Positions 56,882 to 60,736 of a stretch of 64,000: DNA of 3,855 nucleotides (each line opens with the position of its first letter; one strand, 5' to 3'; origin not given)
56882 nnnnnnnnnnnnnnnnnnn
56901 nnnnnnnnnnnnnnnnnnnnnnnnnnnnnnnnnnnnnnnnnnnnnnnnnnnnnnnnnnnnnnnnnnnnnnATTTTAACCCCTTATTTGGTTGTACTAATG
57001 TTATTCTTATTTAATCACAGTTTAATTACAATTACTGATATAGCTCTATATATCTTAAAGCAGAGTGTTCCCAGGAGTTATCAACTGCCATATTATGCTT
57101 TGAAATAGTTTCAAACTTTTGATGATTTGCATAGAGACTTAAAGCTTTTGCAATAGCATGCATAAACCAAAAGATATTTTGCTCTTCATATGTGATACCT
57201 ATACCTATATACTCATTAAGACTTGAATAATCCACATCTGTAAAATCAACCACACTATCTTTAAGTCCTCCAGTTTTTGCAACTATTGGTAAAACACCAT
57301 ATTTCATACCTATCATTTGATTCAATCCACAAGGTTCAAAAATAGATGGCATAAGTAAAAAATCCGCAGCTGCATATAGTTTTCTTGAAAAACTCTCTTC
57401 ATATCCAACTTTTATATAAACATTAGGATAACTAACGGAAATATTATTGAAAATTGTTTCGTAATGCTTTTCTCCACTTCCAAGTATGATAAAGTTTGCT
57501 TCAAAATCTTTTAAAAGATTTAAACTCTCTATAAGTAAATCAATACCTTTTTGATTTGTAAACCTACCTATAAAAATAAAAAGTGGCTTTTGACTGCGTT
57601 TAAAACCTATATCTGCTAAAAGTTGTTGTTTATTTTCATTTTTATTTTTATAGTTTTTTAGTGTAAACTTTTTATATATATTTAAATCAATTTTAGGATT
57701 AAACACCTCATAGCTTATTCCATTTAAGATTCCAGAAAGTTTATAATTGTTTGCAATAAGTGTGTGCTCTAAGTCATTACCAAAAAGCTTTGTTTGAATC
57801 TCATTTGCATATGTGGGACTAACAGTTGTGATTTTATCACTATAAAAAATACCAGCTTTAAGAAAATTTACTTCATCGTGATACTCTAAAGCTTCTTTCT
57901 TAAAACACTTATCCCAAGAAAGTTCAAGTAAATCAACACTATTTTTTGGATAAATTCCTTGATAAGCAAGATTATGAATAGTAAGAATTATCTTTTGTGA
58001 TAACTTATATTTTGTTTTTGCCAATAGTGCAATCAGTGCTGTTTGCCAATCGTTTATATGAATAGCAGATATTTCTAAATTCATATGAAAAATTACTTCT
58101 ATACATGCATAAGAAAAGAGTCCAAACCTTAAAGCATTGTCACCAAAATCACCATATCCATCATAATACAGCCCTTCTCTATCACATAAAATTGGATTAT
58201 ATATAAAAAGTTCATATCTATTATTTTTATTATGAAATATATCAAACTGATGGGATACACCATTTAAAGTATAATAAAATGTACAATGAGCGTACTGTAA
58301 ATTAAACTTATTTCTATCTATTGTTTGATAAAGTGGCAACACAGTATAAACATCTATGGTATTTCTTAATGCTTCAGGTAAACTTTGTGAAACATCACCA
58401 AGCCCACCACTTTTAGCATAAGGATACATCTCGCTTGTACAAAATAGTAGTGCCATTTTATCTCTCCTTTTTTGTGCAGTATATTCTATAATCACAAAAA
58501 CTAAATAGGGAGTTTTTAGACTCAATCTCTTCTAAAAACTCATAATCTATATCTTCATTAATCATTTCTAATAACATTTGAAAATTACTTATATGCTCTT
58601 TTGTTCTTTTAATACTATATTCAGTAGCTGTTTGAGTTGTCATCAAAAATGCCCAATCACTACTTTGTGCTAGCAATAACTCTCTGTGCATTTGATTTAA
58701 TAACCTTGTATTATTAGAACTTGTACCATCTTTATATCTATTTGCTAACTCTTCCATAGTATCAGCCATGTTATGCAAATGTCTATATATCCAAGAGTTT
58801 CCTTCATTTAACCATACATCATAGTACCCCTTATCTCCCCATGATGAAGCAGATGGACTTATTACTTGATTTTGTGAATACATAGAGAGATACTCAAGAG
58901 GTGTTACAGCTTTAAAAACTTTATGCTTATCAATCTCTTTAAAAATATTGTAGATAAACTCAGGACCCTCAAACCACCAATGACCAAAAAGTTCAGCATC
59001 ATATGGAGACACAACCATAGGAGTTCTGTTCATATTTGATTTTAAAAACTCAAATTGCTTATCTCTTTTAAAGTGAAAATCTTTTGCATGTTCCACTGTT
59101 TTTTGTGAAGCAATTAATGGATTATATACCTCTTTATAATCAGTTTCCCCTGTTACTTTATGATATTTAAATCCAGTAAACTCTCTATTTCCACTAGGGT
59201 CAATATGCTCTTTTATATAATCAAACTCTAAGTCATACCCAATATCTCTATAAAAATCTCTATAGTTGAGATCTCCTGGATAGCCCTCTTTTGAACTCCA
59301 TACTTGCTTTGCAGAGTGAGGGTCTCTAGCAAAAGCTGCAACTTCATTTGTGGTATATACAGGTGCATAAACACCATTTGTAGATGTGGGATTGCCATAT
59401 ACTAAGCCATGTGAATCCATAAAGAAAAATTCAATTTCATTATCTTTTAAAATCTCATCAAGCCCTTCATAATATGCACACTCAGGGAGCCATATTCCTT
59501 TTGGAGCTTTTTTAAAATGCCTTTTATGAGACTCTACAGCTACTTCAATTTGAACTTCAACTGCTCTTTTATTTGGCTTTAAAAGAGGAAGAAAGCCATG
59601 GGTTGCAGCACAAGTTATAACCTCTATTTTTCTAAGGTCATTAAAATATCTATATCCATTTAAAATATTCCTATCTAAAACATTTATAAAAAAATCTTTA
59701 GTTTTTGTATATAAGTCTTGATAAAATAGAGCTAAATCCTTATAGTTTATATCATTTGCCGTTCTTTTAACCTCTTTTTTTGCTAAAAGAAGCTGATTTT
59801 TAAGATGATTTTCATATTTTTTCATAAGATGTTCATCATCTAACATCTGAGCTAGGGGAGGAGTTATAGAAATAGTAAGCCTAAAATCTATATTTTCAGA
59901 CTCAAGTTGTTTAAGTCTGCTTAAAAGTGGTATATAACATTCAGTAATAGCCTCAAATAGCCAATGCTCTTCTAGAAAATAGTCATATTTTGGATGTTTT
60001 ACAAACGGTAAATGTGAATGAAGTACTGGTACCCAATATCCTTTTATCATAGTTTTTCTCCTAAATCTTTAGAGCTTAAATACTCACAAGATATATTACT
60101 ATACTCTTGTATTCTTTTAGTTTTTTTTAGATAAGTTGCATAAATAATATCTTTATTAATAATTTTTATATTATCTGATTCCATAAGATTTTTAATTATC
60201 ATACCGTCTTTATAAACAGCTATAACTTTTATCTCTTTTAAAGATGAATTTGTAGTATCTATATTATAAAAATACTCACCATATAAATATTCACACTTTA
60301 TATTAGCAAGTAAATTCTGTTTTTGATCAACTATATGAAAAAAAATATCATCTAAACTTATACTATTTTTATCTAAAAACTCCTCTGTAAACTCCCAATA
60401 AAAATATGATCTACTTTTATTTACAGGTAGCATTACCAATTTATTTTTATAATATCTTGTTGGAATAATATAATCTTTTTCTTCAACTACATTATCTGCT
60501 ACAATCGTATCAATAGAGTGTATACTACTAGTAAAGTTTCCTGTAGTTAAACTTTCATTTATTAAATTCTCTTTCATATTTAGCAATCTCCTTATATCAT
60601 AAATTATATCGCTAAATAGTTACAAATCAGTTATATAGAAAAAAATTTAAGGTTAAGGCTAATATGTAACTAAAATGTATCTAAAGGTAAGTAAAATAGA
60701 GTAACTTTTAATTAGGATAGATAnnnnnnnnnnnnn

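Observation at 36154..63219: Contiguous ~27-kb glycogen + EMP glycolysis + bidirectional Hox hydrogenase cluster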

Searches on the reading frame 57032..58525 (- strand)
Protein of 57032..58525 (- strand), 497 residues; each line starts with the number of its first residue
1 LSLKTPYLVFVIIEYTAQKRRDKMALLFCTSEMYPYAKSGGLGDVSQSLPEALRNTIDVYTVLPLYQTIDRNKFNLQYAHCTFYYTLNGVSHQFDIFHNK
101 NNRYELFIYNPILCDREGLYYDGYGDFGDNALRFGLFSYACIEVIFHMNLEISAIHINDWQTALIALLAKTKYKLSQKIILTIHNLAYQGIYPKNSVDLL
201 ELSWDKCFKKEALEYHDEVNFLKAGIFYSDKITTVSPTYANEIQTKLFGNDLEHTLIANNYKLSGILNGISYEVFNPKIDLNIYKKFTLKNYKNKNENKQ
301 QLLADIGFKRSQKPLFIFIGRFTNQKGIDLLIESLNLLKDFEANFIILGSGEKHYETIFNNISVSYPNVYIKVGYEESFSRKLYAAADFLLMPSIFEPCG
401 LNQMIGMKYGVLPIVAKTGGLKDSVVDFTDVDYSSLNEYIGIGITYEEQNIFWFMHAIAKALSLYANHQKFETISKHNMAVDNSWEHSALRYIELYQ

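Call 4: search_protein_families(library=ncbifam, proteins=[window:57032-58525:-])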
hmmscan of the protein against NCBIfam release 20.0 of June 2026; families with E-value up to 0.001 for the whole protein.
window:57032-58525:- (497 aa): 20 families
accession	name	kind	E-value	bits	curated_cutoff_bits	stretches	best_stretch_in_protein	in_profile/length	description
TIGR02095.1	glgA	subfamily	2.4e-143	478.3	328.45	1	24-497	1-475/477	glycogen/starch synthase, ADP-glucose type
NF001898.0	PRK00654.1-1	equivalog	1.7e-126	422.7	603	1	24-497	1-473/477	glycogen synthase GlgA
NF001899.0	PRK00654.1-2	equivalog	1.1e-123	413.2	459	1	24-497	1-473/478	glycogen synthase GlgA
NF001903.0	PRK00654.2-2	equivalog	1e-117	393.7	616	1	24-497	1-476/482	glycogen synthase GlgA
NF001901.0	PRK00654.1-5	equivalog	1.3e-99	334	649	1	18-497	18-489/502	glycogen synthase GlgA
NF010699.0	PRK14099.1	equivalog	4.6e-98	328.8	762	1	24-496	4-476/485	glycogen synthase GlgA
NF001905.0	PRK00654.2-4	subfamily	7.9e-94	314.9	560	1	24-497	1-484/489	glycogen synthase GlgA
NF001900.0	PRK00654.1-3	equivalog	4.8e-91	305.6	509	1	24-497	1-452/481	glycogen synthase GlgA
NF001902.0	PRK00654.2-1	equivalog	3.4e-81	273.3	845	1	27-497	4-487/492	glycogen synthase GlgA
NF001906.0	PRK00654.2-5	equivalog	2.7e-78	264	870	1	23-497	5-481/485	glycogen synthase GlgA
NF010698.0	PRK14098.1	equivalog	6.3e-69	232.9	754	1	21-497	3-484/489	starch synthase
NF001904.0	PRK00654.2-3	equivalog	2.8e-65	220.9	577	1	27-497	4-472/475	glycogen synthase GlgA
TIGR02149.1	glgA_Coryne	subfamily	7.9e-14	51.6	302.4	1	282-497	173-388/391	glycogen synthase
TIGR04157.1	glyco_rSAM_CFB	subfamily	1.3e-11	44.1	400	1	272-427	188-341/406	TIGR04157 family glycosyltransferase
TIGR03999.1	thiol_BshA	equivalog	4.1e-08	32.5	273.7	1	264-426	152-312/375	N-acetyl-alpha-D-glucosaminyl L-malate synthase BshA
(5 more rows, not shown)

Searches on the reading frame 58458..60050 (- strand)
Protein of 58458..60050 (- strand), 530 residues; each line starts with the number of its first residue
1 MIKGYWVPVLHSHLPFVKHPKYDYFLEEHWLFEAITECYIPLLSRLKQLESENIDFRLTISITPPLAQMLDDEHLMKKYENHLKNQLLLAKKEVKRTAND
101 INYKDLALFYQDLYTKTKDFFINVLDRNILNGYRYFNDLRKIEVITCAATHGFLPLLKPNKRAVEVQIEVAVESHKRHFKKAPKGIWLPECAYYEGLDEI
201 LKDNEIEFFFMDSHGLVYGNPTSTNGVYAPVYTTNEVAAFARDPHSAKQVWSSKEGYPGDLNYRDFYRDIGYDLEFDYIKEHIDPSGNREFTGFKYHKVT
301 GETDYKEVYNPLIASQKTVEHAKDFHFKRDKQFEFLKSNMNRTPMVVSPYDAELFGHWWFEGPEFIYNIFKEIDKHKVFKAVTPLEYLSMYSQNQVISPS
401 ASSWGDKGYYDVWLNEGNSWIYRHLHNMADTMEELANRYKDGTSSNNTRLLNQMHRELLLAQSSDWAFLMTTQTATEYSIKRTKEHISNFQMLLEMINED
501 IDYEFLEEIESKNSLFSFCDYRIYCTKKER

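Call 4: search_protein_families(library=ncbifam, proteins=[window:58458-60050:-])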
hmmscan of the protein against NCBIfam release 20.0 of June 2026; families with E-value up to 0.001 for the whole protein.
window:58458-60050:- (530 aa): 2 families
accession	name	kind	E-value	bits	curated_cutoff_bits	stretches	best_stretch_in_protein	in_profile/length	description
NF041133.1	branch_enz_Thcocales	equivalog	4e-95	319.4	1000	1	4-527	1-536/553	1,4-alpha-glucan branching protein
NF041566.1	branchenz_Thermus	equivalog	1.6e-83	281.2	920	1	7-524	4-526/527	1,4-alpha-glucan branching protein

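Call 71: search_protein_families(library=pfam, max_evalue=0.0001, proteins=[window:58458-60050:-])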
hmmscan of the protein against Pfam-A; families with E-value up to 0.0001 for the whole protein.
window:58458-60050:- (530 aa): 2 families
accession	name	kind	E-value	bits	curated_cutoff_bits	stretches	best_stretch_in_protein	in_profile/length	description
PF09210.16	BE_C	-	6.5e-32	110.4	25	1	424-524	1-101/101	1,4-alpha-glucan branching enzyme, C-terminal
PF03065.20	Glyco_hydro_57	-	8.6e-32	111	21.2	1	9-303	3-248/291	Glycosyl hydrolase family 57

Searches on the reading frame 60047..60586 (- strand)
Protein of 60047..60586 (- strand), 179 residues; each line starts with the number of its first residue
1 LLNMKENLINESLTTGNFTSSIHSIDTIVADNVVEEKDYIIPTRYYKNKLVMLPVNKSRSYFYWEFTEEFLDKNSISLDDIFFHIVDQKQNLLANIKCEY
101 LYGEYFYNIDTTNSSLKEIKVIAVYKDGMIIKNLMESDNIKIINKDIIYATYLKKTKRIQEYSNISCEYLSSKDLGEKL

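Call 5: search_protein_families(library=pfam, proteins=[window:60047-60586:-])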
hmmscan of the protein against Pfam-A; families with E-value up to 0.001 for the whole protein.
window:60047-60586:- (179 aa): 1 family
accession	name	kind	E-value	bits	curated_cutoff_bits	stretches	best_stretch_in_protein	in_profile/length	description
PF16258.11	DUF4912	-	0.00014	22.6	29.4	1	45-143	1-108/118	Domain of unknown function (DUF4912)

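Call 44: search_protein_families(library=ncbifam, max_evalue=0.00001, proteins=[window:60047-60586:-])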
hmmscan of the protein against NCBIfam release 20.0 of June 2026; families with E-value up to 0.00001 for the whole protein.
window:60047-60586:- (179 aa): 0 families
